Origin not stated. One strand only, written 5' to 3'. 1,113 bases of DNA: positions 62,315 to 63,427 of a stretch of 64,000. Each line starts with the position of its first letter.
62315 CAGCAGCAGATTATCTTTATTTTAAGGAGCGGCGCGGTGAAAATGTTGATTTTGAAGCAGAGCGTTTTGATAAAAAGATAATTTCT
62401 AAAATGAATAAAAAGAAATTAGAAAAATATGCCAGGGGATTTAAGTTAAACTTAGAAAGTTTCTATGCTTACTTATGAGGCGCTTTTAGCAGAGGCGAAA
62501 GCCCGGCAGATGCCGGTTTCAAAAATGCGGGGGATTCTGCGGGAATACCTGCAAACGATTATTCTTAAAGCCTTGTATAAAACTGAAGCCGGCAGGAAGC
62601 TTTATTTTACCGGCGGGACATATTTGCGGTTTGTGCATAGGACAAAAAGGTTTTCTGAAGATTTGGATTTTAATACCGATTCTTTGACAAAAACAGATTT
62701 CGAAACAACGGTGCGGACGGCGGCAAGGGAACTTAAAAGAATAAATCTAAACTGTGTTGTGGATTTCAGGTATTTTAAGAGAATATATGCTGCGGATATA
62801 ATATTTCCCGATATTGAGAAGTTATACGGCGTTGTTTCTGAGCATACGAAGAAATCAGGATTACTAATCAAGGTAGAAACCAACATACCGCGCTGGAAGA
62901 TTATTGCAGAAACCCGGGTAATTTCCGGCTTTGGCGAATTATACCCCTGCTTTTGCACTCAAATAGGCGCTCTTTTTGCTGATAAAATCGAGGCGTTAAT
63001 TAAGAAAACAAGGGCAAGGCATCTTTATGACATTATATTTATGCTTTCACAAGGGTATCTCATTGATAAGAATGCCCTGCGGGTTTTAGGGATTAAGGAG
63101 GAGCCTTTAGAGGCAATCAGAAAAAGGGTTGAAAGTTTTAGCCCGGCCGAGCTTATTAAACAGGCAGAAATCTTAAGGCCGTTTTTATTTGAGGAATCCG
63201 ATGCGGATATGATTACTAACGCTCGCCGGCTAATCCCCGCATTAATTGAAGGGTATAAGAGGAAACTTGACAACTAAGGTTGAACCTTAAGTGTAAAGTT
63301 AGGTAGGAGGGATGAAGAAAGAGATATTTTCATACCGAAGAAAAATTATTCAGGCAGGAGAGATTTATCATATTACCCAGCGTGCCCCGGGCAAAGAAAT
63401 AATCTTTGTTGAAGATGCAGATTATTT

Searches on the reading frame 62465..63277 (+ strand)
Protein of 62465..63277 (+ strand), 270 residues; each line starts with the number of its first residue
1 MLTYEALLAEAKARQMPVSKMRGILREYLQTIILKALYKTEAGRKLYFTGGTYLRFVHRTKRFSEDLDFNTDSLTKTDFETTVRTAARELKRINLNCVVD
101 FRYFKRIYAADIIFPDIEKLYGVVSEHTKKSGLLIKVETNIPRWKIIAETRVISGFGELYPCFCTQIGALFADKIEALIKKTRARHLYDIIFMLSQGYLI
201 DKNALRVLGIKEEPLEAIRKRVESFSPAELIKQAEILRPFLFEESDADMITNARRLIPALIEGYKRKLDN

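Call 8: search_protein_families(library=pfam, max_evalue=0.001, proteins=[window:62465-63277:+])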
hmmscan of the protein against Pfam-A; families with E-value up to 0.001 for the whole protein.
window:62465-63277:+ (270 aa): 1 family
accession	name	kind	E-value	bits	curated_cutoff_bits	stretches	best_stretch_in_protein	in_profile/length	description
PF08843.17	AbiEii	-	8.6e-18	65.6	22.5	1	33-214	2-191/238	Nucleotidyl transferase AbiEii toxin, Type IV TA system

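Call 61: find_encoding_contigs(protein=window:62465-63277:+, flank=10000, max_places=3)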
Protein window:62465-63277:+ (270 aa): no gene with exactly this product is on record in the collection.
